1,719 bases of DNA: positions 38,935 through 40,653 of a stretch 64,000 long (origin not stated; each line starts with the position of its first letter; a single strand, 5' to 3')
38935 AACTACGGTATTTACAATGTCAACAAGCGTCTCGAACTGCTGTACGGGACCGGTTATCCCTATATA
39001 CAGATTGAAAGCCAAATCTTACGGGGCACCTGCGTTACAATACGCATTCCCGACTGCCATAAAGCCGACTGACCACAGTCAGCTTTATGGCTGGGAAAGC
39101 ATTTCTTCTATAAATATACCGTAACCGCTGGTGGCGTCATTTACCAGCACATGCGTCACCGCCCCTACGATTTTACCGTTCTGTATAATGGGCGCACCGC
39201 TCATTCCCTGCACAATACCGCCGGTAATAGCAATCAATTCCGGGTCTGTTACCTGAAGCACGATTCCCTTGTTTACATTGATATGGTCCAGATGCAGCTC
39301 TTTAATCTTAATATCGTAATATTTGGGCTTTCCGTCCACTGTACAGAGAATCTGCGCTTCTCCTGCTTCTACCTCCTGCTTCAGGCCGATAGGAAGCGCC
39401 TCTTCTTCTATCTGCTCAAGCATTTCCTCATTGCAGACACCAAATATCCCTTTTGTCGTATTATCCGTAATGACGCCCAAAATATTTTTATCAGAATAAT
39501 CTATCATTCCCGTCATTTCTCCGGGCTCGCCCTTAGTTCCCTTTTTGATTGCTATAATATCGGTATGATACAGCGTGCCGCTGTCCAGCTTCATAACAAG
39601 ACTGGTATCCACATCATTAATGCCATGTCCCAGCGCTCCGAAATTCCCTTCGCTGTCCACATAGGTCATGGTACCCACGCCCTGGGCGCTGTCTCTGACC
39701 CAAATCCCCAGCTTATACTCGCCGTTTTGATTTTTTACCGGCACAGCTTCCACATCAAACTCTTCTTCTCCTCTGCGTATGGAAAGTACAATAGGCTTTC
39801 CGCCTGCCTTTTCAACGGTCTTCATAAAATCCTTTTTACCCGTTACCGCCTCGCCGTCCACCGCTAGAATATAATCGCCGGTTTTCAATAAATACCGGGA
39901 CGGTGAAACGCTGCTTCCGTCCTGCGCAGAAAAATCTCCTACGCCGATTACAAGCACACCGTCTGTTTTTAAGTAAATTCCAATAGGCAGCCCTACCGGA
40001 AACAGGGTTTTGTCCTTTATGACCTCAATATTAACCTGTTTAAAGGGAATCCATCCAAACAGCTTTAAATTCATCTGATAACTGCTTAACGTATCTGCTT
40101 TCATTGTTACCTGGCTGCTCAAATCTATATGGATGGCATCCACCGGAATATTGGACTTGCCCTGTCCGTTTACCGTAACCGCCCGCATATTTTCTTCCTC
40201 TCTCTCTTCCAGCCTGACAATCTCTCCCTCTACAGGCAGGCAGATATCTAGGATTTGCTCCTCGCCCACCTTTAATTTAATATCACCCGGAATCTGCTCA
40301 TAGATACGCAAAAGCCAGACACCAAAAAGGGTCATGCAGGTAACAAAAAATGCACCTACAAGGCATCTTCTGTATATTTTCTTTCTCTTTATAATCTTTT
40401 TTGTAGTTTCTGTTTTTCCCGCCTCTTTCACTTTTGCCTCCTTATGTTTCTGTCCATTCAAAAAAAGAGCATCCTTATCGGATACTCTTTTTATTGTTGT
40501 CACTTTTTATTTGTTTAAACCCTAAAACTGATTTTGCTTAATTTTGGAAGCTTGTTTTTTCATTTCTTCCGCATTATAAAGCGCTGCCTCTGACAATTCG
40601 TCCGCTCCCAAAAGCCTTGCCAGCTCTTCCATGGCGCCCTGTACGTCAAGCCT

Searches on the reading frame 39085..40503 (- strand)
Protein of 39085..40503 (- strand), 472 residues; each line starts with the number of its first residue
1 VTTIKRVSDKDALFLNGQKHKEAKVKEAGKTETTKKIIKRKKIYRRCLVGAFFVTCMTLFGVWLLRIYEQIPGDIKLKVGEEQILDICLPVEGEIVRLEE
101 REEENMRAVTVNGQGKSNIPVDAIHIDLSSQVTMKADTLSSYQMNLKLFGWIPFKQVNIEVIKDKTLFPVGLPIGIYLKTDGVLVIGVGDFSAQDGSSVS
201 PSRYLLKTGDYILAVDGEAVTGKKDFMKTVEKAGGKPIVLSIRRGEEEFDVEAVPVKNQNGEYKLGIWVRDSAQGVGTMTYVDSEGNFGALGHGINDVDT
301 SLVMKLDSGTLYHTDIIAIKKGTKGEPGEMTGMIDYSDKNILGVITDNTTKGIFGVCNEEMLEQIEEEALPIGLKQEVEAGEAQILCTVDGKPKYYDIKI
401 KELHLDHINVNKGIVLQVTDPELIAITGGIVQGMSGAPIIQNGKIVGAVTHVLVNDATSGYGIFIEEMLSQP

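Call 42: search_protein_families(library=pfam, proteins=[window:39085-40503:-], max_evalue=0.00001)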
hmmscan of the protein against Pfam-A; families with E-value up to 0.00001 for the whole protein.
window:39085-40503:- (472 aa): 1 family
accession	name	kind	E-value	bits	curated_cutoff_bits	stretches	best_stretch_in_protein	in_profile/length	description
PF05580.18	Peptidase_S55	-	1.1e-82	277.6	25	1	262-469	2-210/210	SpoIVB peptidase S55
